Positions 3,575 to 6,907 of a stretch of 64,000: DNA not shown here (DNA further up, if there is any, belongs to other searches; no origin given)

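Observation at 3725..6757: PilB/GspE secretion ATPase encoded as a tandem double-module fusion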

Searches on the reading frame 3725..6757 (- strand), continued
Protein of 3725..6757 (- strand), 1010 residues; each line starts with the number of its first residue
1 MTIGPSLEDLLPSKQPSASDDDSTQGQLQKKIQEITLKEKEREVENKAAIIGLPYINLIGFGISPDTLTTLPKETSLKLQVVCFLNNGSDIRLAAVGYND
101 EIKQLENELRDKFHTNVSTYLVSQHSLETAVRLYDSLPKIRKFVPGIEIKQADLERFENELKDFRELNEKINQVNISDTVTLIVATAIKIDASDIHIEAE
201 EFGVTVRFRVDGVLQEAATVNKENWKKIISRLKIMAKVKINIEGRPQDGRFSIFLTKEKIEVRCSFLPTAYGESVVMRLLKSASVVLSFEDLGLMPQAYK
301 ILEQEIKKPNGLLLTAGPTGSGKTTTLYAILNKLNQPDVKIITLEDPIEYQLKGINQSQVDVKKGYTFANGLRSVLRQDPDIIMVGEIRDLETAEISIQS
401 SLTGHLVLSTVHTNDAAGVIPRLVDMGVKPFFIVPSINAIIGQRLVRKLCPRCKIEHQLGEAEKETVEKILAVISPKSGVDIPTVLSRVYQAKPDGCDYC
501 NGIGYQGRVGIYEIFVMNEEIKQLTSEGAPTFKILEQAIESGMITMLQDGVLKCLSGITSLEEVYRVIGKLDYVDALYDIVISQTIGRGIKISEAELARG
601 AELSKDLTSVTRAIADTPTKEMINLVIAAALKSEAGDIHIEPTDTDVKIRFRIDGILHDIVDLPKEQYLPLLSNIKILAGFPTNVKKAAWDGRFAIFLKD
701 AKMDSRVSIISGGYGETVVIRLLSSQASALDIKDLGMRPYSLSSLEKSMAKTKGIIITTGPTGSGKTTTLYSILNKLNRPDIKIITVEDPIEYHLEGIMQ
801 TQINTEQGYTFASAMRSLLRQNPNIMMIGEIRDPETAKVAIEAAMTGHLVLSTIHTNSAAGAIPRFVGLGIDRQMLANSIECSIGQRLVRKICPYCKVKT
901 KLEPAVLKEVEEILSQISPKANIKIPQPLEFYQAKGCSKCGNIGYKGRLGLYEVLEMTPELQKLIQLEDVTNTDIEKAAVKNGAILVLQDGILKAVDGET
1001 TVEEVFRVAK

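Call 21: find_encoding_contigs(protein=P0079, flank=10000, max_places=2)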
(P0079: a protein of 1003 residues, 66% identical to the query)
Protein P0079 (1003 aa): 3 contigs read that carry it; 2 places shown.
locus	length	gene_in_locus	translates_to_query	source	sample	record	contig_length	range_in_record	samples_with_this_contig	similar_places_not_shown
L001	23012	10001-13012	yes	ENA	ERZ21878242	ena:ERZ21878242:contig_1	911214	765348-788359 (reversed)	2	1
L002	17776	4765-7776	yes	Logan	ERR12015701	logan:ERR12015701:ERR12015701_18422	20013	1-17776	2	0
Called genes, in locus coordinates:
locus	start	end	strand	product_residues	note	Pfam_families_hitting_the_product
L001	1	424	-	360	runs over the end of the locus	PF13207:AAA_17 (weak), PF00406:ADK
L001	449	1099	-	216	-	PF13483:Lactamase_B_3, PF12706:Lactamase_B_2 (weak)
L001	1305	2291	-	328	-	-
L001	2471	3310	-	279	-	PF00753:Lactamase_B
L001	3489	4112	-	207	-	-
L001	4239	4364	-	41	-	-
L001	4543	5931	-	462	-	PF00587:tRNA-synt_2b, PF03129:HGTP_anticodon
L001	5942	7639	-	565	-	PF03485:Arg_tRNA_synt_N, PF00750:tRNA-synt_1d, PF05746:DALR_1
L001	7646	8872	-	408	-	PF00579:tRNA-synt_1b, PF22421:SYY_C-terminal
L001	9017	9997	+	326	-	-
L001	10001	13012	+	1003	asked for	PF05157:MshEN (faint), PF01637:ATPase_2 (faint), PF04851:ResIII (faint), PF00437:T2SSE, PF16796:Microtub_bd (faint), PF00004:AAA (faint), PF00005:ABC_tran (faint), PF00437:T2SSE, +8 more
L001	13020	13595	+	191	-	PF01997:Translin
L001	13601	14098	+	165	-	PF00149:Metallophos, PF12850:Metallophos_2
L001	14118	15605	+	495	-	-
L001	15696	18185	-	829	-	PF00005:ABC_tran (faint), PF02463:SMC_N (faint), PF03193:RsgA_GTPase (faint), PF13191:AAA_16 (faint), PF13476:AAA_23 (faint), PF13481:AAA_25 (faint), PF13555:AAA_29 (faint), PF17755:UvrA_DNA-bind, +3 more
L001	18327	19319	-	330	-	PF13091:PLDc_2, PF00614:PLDc (weak), PF11495:TrmB_EBD_N (faint), PF13091:PLDc_2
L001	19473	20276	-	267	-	PF01734:Patatin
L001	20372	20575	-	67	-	-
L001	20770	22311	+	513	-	PF18884:TSP3_bac (weak)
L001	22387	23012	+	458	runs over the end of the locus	PF13231:PMT_2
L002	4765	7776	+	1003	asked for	PF05157:MshEN (faint), PF01637:ATPase_2 (faint), PF04851:ResIII (faint), PF00437:T2SSE, PF16796:Microtub_bd (faint), PF00004:AAA (faint), PF00005:ABC_tran (faint), PF00437:T2SSE, +8 more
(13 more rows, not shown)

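Call 28: find_related_loci(query=A1, collection=genome_contigs, flank=10000)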
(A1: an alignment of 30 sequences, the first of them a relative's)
Query A1 (1010 aa) in genome_contigs; peptide patterns used: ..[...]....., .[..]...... (x = any residue, [..] = any of these).
600 stretches matched a pattern (row limit reached: there are more); 600 encode a relative of the query (tblastn E <= 1e-3); the best 80 are kept; 80 distinct loci.
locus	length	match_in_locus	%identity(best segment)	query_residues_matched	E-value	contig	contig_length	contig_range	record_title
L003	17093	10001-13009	66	6-1010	0e+0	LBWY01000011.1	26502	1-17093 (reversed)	MAG: Parcubacteria group bacterium GW2011_GWE2_39_37 UT48_C0011, whole genome shotgun sequence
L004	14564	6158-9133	45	28-1010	0e+0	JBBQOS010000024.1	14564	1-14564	MAG: Candidatus Moraniibacteriota bacterium isolate Co_metawrap_171 Cmw_171_k141_26614930_length_14564_cov_16.9956, whol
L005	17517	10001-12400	36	45-1010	7e-148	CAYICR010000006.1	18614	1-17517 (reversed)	MAG TPA_asm: uncultured Gammaproteobacteria bacterium isolate ERP119705_co18_657 genome assembly, contig: NODE_3591_leng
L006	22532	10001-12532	36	45-1010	1e-146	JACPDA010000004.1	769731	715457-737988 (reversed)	MAG: Candidatus Daviesbacteria bacterium isolate NC_groundwater_297_Ag_B-0.1um_41_14 S7_GD2017_3_B1_scaffold_1, whole ge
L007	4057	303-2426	38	149-1007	5e-147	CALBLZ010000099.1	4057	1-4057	MAG TPA_asm: uncultured Candidatus Berkelbacteria bacterium isolate SRR5576005_bin.117_CONCOCT_v1.1_MAG genome assembly,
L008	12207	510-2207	42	16-1009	2e-135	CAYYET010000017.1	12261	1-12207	MAG TPA_asm: uncultured Bdellovibrionales bacterium isolate SRP135725_co1_601 genome assembly, contig: NODE_7154_length_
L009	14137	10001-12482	44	47-1006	5e-135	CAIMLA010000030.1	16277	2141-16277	uncultured bacterium isolate MJ-time_bin-1956 genome assembly, contig: bin-1956:30/56, whole genome shotgun sequence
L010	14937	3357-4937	44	41-1009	4e-133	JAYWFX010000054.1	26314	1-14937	MAG: bacterium isolate GLR2_GL5_UP_2_concoct_31 GLR2_GL5_UP_2_concoct_31_53, whole genome shotgun sequence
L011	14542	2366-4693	35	52-1009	4e-131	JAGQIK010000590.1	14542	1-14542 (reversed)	MAG: Myxococcales bacterium isolate HKST-UBA02 k127_3152251, whole genome shotgun sequence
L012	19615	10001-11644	43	22-1008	4e-134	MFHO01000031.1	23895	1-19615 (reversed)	MAG: Candidatus Giovannonibacteria bacterium RIFCSPHIGHO2_02_FULL_45_13 rifcsphigho2_02_scaffold_6971, whole genome shot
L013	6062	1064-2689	43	29-1008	3e-130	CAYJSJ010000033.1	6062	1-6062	MAG TPA_asm: uncultured Candidatus Peribacteria bacterium isolate ERP125453_co1_464 genome assembly, contig: NODE_17119_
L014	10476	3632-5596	38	180-1009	2e-129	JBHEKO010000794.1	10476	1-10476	MAG: Candidatus Hydrogenedentales bacterium isolate bin.191 k141_3503675, whole genome shotgun sequence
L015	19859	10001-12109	36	165-1010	3e-128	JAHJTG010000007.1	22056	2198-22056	MAG: Patescibacteria group bacterium isolate OS_PC_MetaG.mb.42 OS_PC_MetaG.mb.42_k141_303463, whole genome shotgun seque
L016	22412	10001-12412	34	62-1010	4e-128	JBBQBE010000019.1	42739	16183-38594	MAG: Tepidisphaerales bacterium isolate Co_metawrap_1388 Cmw_1388_k141_11704083_length_42739_cov_16.0000, whole genome s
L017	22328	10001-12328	35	52-1007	1e-126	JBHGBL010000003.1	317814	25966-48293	MAG: Vicinamibacterales bacterium isolate SBS.BIN.101 SBSBIN101_contig_3, whole genome shotgun sequence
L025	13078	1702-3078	44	119-1005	4e-119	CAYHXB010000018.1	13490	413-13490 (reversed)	MAG TPA_asm: uncultured Candidatus Saccharibacteria bacterium isolate ERP119705_co17_969 genome assembly, contig: NODE_6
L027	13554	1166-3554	41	44-1010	2e-118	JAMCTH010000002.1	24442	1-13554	MAG: Patescibacteria group bacterium isolate FK_Sedi_A_Bin.175 NODE_4403_length_24442_cov_5.10479, whole genome shotgun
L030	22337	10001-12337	33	52-1005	9e-118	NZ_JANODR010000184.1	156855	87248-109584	MAG: Archangium sp. isolate VAR_17_metabat_108 VAR_17_k141_2174252, whole genome shotgun sequence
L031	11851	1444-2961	43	51-1010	4e-117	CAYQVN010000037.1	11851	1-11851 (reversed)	MAG TPA_asm: uncultured Nitrospirota bacterium isolate binchicken_co275_510 genome assembly, contig: NODE_8233_length_11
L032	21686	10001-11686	40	18-1005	3e-117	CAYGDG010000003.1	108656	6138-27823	MAG TPA_asm: uncultured Candidatus Saccharibacteria bacterium isolate ERP113451_co1_245 genome assembly, contig: NODE_84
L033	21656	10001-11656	41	21-1005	6e-117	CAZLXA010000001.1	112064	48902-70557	MAG TPA_asm: uncultured Candidatus Saccharibacteria bacterium isolate SRP272421_co2_734 genome assembly, contig: NODE_14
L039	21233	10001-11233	48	142-1010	6e-114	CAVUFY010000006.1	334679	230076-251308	MAG: uncultured delta proteobacterium isolate MFD02416.bin.2.150 genome assembly, contig: contig_22816, whole genome sho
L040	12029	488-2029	41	52-1005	3e-113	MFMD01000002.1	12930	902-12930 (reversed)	MAG: Candidatus Kaiserbacteria bacterium RIFCSPLOWO2_01_FULL_55_19 rifcsplowo2_01_scaffold_11999, whole genome shotgun s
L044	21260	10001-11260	45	142-1010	4e-112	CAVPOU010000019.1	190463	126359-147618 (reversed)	MAG: uncultured delta proteobacterium isolate MFD00032.bin.1.150 genome assembly, contig: contig_41203, whole genome sho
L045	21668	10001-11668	40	21-1005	3e-112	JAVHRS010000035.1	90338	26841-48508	MAG: Candidatus Paceibacterota bacterium isolate WB02no20_34_35 NODE_24_length_90338_cov_20.401438, whole genome shotgun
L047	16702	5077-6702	40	27-1010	3e-112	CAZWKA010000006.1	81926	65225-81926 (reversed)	MAG TPA_asm: uncultured Gammaproteobacteria bacterium isolate SRP286056_co1_500 genome assembly, contig: NODE_237_length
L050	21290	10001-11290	45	132-1010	4e-111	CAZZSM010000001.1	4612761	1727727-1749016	MAG: Candidatus Entotheonella sp. DD2 isolate Candidatus Entotheonella baccata DD2 genome assembly, contig: DD2_1, whole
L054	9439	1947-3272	44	116-1010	3e-110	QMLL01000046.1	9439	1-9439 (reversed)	MAG: Deltaproteobacteria bacterium isolate B119_G9 B119_Guay9_scaffold_09577, whole genome shotgun sequence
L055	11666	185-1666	42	53-1010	7e-110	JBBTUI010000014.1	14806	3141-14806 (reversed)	MAG: Patescibacteria group bacterium isolate H41-bin211_1 H41_bin211_1_000000000014, whole genome shotgun sequence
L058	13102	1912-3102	48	166-1010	2e-109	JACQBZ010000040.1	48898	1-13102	MAG: Nitrospirae bacterium isolate NC_groundwater_955_Pr1_S-0.2um_56_113 Montesol18-Sp2_coassembly_scaffold_315749, whol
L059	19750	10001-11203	47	155-1010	7e-109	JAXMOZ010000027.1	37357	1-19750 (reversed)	MAG: Rhodospirillales bacterium isolate bin56 NODE_823_length_37357_cov_183.197583, whole genome shotgun sequence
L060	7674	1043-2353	44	121-1010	8e-109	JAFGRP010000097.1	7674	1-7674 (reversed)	MAG: Deltaproteobacteria bacterium isolate Zod_Metabat.836 k87_5264759, whole genome shotgun sequence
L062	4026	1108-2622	42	51-1010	8e-110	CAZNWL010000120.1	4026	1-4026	MAG TPA_asm: uncultured Planctomycetia bacterium isolate SRP098346_co1_239 genome assembly, contig: NODE_35478_length_40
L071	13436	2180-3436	47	161-1010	1e-105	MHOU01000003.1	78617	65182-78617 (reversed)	MAG: Candidatus Staskawiczbacteria bacterium RIFCSPHIGHO2_02_FULL_43_16 rifcsphigho2_02_scaffold_1498, whole genome shot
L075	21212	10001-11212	46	151-1010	2e-105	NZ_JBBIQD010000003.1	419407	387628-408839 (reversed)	MAG: Rheinheimera sp. isolate PLS170224_bin_318 NODE_6_length_419407_cov_18.124850, whole genome shotgun sequence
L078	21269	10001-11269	45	132-1010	1e-104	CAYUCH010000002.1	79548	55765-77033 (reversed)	MAG TPA_asm: uncultured Desulfobulbia bacterium isolate SRP077602_co5_539 genome assembly, contig: NODE_1209_length_7954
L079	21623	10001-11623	38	7-1010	2e-104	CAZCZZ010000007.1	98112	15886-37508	MAG TPA_asm: uncultured Verrucomicrobiota bacterium isolate SRP173033_co1_366 genome assembly, contig: NODE_293_length_9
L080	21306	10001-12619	39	53-1010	3e-104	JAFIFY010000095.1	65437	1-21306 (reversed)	MAG: Phycisphaeraceae bacterium isolate coassembly_bin.18 k141_142923, whole genome shotgun sequence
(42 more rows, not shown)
